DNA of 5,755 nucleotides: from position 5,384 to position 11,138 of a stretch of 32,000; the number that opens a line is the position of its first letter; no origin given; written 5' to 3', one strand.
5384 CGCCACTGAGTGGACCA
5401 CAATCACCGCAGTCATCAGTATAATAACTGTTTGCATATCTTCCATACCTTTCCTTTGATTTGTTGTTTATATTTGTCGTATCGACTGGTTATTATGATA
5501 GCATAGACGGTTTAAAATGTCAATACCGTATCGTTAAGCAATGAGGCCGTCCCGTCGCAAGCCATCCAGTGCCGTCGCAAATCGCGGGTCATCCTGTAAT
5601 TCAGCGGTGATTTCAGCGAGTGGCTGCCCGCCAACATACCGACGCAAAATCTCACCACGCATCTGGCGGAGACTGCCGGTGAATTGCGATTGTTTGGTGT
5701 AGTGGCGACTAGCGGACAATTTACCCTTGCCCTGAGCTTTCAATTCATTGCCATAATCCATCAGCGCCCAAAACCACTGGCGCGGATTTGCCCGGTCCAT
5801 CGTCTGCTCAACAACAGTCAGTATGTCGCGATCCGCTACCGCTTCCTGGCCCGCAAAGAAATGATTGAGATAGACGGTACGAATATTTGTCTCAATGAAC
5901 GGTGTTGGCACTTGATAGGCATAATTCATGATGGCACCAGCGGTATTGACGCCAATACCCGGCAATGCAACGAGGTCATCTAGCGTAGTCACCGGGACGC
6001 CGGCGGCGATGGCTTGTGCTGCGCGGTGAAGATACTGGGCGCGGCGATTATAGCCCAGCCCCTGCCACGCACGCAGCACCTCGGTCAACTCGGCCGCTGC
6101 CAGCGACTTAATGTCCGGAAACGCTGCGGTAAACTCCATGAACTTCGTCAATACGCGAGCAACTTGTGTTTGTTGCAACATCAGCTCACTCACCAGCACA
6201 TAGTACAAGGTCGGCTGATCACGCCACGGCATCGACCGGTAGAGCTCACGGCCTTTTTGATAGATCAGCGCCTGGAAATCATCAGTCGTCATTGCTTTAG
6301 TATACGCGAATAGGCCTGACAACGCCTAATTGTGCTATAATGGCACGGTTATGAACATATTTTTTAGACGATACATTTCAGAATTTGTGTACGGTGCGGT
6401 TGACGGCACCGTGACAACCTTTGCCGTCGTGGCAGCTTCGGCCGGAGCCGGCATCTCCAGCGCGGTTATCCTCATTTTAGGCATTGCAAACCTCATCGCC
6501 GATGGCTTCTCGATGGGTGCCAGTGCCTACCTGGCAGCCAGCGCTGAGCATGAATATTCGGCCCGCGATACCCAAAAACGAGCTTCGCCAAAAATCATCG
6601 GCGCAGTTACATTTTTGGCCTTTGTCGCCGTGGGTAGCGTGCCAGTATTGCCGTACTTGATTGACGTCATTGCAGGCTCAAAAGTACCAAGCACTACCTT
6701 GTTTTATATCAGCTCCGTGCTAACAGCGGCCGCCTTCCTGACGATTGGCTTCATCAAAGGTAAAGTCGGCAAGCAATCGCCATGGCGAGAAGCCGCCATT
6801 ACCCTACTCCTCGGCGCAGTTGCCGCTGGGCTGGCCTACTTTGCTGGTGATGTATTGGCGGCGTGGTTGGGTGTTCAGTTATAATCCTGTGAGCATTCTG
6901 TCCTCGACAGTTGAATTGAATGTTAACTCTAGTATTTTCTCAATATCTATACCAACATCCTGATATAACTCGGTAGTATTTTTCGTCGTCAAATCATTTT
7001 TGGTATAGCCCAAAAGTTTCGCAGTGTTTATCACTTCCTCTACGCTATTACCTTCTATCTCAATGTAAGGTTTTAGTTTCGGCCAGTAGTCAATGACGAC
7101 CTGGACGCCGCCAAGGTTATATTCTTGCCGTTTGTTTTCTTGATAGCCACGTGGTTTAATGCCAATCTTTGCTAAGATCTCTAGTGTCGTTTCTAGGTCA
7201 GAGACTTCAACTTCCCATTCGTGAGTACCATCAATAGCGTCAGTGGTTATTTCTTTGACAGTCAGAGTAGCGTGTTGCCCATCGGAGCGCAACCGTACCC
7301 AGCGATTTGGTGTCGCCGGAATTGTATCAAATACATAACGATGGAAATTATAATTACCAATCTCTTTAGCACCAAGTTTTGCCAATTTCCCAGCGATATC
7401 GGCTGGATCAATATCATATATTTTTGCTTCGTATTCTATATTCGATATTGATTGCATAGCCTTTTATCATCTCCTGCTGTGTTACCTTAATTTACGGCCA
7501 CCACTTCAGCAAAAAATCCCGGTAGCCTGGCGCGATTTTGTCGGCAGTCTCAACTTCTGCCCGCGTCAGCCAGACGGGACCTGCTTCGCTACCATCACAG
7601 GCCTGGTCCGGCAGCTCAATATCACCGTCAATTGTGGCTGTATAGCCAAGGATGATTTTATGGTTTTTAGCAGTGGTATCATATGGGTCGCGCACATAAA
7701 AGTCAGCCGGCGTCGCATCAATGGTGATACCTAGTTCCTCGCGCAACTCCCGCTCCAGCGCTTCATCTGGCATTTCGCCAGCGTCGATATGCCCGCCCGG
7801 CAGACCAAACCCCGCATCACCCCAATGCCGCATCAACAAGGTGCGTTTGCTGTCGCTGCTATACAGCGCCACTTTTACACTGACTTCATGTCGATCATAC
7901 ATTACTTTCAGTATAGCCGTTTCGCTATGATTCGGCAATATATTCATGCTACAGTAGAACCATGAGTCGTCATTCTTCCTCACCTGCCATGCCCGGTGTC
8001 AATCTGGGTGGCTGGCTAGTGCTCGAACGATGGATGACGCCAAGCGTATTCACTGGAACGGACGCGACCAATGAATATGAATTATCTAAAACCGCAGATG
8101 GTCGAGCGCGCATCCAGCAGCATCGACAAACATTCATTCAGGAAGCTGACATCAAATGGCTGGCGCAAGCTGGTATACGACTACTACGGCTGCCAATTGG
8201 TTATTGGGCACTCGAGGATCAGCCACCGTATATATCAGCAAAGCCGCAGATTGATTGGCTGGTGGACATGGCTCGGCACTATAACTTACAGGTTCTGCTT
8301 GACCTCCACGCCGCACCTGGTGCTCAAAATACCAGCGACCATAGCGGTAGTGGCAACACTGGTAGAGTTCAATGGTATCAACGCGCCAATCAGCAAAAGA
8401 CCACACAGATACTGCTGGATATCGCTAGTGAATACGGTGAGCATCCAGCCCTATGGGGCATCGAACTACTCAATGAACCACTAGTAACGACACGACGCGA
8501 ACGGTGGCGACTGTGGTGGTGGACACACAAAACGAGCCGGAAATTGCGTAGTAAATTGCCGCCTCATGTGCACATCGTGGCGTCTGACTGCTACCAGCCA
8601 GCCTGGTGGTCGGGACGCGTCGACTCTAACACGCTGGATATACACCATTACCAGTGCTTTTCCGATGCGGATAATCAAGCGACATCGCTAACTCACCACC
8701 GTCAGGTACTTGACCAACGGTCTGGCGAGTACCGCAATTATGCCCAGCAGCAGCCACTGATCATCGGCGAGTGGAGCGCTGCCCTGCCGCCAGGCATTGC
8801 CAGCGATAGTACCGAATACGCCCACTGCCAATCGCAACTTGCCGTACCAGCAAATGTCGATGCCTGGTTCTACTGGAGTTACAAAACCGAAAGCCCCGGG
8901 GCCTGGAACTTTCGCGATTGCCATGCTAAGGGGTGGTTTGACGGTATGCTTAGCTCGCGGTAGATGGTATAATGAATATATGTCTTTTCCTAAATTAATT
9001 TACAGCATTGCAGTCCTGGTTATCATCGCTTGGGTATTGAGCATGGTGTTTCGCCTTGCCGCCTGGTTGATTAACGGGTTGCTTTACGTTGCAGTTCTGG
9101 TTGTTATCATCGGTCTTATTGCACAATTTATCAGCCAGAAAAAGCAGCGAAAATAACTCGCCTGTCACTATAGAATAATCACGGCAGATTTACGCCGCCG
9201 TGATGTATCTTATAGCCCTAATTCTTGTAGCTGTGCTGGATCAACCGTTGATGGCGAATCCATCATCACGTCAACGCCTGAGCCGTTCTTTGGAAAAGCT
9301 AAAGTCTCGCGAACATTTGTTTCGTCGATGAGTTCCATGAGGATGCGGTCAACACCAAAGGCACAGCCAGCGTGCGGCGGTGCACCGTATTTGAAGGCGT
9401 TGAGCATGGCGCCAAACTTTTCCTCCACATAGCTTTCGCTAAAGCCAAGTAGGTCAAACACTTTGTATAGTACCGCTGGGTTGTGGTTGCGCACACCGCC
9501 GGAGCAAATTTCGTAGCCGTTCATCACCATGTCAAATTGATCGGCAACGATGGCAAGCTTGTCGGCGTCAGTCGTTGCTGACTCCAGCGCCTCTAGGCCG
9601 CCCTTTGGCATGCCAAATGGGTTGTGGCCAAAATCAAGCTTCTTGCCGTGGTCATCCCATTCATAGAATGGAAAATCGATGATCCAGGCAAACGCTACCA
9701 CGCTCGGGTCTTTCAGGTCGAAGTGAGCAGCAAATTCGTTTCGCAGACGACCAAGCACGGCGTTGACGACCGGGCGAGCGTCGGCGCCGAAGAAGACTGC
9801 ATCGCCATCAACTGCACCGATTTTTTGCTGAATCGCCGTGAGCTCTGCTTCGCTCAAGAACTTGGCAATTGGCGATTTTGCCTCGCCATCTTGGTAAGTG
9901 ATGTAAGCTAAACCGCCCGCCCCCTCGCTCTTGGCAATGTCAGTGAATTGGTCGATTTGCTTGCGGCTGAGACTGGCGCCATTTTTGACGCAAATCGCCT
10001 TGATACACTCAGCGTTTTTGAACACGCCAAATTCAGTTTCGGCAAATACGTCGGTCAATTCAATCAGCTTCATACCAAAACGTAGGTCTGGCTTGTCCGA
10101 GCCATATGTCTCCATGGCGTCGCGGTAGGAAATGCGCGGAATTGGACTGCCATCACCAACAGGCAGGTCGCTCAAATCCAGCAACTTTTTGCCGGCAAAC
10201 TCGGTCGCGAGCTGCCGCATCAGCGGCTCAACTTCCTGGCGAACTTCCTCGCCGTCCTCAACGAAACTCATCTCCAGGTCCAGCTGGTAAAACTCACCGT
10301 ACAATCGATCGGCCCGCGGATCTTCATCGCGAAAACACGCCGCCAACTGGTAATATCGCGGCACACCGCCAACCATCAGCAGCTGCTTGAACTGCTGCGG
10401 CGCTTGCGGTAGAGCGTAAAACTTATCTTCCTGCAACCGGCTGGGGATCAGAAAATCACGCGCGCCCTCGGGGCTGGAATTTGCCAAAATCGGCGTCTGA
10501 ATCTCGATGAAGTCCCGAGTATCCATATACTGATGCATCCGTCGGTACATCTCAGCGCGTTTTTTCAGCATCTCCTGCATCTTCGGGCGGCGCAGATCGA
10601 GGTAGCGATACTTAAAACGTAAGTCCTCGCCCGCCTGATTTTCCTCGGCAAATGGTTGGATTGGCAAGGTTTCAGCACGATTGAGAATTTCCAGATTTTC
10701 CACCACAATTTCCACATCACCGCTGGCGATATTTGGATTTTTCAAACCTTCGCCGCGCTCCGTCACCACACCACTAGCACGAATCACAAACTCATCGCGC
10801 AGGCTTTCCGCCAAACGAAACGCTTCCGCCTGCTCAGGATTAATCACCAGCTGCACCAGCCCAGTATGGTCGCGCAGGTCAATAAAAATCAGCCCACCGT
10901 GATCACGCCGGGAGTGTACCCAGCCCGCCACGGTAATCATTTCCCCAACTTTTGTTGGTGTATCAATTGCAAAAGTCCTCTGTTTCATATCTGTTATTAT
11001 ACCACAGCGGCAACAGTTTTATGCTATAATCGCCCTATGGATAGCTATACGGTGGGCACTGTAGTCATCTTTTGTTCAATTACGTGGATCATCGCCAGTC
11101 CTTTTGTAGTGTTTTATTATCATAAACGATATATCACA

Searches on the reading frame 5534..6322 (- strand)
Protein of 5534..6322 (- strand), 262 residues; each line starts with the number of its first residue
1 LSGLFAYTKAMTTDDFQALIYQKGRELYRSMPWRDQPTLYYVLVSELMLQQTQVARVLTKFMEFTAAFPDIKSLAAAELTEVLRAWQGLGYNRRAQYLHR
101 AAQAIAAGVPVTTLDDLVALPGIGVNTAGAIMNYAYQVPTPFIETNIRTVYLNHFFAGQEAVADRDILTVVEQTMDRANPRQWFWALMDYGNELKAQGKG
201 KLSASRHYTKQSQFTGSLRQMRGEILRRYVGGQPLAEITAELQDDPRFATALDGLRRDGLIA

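Call 80: search_protein_families(library=pfam, proteins=[window:5534-6322:-], max_evalue=0.01)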
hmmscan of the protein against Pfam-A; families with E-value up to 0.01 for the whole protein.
window:5534-6322:- (262 aa): 3 families
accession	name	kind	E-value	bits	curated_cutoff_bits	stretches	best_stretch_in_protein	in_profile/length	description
PF00730.31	HhH-GPD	-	4.8e-15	56.3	26.2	1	44-158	1-90/108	HhH-GPD superfamily base excision DNA repair protein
PF00633.29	HHH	-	3.4e-05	23.9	24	1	109-134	5-30/30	Helix-hairpin-helix motif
PF14716.13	HHH_8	-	0.0037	18.1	30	1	78-132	5-65/73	Helix-hairpin-helix domain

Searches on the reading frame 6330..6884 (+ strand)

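Call 80: search_protein_families(library=pfam, proteins=[window:6330-6884:+], max_evalue=0.01)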
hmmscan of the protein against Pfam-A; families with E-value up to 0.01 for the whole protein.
window:6330-6884:+ (184 aa): 1 family
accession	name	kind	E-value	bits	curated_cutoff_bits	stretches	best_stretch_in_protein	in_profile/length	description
PF01988.24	VIT1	-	2.5e-31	109.6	28.1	2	16-83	1-69/214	VIT family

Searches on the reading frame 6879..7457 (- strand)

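Call 65: search_protein_families(library=pfam, proteins=[window:6879-7457:-], max_evalue=0.001)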
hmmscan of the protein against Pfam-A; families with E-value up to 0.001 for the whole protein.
window:6879-7457:- (192 aa): 1 family
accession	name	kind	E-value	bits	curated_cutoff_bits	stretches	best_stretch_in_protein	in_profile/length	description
PF01928.26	CYTH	-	2.6e-13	50.7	23.2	1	6-149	1-167/179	CYTH domain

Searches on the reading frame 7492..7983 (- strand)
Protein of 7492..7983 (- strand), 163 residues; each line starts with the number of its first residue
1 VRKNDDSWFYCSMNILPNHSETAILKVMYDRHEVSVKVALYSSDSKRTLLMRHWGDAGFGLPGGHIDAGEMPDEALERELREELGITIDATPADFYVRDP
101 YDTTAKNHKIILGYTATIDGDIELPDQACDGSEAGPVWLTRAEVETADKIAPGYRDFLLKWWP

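Call 80: search_protein_families(library=pfam, proteins=[window:7492-7983:-], max_evalue=0.01)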
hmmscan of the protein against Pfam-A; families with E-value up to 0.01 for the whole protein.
window:7492-7983:- (163 aa): 2 families
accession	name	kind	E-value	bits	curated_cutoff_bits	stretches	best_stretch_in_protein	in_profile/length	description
PF00293.34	NUDIX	-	3.6e-16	59.8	21.1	1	32-158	2-131/134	NUDIX domain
PF22327.2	Nudt16-like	-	7e-07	29.8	27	1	40-92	16-69/161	U8 snoRNA-decapping enzyme-like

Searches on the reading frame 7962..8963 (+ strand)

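Call 65: search_protein_families(library=pfam, proteins=[window:7962-8963:+], max_evalue=0.001)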
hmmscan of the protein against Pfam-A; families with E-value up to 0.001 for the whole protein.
window:7962-8963:+ (333 aa): 1 family
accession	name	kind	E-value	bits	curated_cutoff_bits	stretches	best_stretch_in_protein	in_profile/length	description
PF00150.24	Cellulase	-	1.7e-12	47.9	23.5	1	59-309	22-270/272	Cellulase (glycosyl hydrolase family 5)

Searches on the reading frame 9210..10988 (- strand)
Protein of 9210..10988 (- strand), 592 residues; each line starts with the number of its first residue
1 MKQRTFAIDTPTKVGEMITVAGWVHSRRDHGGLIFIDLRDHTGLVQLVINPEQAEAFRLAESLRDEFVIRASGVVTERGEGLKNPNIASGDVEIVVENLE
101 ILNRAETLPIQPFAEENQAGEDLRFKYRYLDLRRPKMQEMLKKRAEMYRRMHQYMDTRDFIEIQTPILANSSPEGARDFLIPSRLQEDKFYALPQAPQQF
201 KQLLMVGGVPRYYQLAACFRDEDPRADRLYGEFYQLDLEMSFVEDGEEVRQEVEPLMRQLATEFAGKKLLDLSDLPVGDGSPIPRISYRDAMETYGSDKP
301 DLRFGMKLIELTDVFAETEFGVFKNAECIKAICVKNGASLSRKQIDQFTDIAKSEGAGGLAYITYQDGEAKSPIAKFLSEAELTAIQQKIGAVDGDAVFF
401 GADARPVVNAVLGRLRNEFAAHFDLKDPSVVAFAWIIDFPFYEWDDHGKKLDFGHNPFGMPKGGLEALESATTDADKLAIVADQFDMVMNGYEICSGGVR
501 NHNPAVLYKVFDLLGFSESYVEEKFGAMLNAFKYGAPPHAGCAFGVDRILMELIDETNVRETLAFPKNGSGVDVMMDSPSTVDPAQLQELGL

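Call 65: search_protein_families(library=pfam, proteins=[window:9210-10988:-], max_evalue=0.001)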
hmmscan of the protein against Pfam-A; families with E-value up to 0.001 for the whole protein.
window:9210-10988:- (592 aa): 3 families
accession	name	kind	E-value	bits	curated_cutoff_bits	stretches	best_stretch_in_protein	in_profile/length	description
PF00152.25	tRNA-synt_2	-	3.1e-102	342.2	25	1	121-568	2-307/308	tRNA synthetases class II (D, K and N)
PF02938.19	GAD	-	4.7e-24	84.9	23.4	1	324-411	6-94/95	GAD domain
PF01336.31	tRNA_anti-codon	-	1.3e-20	73.5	27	1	18-102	1-75/75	OB-fold nucleic acid binding domain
